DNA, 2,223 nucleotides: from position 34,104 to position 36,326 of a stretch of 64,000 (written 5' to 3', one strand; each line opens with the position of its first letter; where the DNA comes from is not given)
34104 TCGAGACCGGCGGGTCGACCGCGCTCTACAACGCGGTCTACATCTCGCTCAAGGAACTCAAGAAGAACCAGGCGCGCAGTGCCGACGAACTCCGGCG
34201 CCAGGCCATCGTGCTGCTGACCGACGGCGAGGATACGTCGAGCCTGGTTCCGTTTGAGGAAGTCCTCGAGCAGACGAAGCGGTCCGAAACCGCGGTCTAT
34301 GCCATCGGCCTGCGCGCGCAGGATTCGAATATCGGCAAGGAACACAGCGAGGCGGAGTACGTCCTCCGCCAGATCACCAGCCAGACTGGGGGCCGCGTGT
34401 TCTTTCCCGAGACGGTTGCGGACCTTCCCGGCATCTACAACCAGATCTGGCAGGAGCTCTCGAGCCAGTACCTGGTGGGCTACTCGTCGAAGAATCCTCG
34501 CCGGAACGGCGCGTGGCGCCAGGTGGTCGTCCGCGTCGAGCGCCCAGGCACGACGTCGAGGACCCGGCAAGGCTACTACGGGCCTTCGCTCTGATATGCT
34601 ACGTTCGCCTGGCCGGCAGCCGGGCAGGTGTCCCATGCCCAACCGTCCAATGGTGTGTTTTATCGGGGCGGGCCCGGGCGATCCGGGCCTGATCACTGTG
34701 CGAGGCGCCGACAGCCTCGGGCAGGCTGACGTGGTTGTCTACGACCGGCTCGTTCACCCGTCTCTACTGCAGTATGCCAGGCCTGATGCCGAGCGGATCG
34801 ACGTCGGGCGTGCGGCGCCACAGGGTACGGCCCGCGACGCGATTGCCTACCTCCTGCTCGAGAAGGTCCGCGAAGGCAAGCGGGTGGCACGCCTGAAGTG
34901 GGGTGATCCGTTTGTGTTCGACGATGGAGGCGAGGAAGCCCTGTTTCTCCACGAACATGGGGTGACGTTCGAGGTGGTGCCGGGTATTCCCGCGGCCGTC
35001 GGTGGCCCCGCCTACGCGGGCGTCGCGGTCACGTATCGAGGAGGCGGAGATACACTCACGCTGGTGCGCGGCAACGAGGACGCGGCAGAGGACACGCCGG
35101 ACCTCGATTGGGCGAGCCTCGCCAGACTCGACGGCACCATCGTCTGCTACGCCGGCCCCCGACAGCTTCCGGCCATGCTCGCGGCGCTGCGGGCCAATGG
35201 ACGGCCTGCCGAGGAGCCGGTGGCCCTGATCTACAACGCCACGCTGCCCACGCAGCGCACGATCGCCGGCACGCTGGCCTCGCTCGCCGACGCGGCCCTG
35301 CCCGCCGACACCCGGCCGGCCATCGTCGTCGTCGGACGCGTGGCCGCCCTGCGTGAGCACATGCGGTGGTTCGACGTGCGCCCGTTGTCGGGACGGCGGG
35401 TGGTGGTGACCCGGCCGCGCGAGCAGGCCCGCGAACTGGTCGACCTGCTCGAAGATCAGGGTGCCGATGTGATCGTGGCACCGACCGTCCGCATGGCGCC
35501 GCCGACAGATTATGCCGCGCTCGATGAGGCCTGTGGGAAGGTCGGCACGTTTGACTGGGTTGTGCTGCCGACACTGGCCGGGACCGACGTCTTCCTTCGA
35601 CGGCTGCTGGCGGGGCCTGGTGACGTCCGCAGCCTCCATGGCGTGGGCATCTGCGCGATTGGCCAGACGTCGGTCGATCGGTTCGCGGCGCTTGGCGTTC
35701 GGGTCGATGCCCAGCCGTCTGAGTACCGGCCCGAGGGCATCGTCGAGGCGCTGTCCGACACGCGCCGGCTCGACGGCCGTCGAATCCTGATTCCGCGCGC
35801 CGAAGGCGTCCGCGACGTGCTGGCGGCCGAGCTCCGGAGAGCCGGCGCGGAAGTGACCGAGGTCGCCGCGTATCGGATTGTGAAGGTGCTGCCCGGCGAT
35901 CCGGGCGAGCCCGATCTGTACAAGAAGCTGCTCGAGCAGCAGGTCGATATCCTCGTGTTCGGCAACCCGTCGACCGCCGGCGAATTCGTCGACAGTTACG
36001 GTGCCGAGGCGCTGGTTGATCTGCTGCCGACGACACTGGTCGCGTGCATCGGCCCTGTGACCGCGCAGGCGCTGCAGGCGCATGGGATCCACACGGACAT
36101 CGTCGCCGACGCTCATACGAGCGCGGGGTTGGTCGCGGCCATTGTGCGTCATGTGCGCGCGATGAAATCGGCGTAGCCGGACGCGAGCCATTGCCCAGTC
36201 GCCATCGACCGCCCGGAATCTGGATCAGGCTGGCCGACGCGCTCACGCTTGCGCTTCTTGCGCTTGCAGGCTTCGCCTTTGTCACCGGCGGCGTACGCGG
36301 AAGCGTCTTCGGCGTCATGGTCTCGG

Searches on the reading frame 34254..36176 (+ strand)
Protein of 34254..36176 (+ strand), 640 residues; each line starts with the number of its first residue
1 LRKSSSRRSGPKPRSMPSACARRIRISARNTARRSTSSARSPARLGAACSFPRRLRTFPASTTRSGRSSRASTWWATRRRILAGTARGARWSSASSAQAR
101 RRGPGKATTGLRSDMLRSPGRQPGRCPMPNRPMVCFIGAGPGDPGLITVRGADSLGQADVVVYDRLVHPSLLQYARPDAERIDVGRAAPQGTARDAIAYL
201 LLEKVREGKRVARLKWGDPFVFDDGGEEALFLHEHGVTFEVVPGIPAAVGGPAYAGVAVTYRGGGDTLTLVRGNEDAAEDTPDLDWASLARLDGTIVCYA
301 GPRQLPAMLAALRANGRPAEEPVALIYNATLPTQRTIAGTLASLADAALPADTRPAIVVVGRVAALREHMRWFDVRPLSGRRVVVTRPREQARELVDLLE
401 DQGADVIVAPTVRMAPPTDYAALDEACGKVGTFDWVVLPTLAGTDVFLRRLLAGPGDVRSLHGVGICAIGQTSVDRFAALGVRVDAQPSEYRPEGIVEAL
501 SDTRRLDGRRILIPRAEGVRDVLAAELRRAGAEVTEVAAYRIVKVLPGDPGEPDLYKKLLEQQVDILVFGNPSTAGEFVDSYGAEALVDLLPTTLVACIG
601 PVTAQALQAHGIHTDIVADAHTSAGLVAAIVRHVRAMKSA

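Call 23: search_protein_families(library=pfam, proteins=[window:34254-36176:+], max_evalue=0.00001)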
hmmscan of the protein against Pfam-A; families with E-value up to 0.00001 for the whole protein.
window:34254-36176:+ (640 aa): 2 families
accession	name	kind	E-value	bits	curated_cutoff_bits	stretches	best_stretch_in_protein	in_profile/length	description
PF00590.25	TP_methylase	-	6.2e-47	160.7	27.8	1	133-344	1-211/212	Tetrapyrrole (Corrin/Porphyrin) Methylases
PF02602.20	HEM4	-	8.3e-46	156.4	27.5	1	394-628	2-231/231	Uroporphyrinogen-III synthase HemD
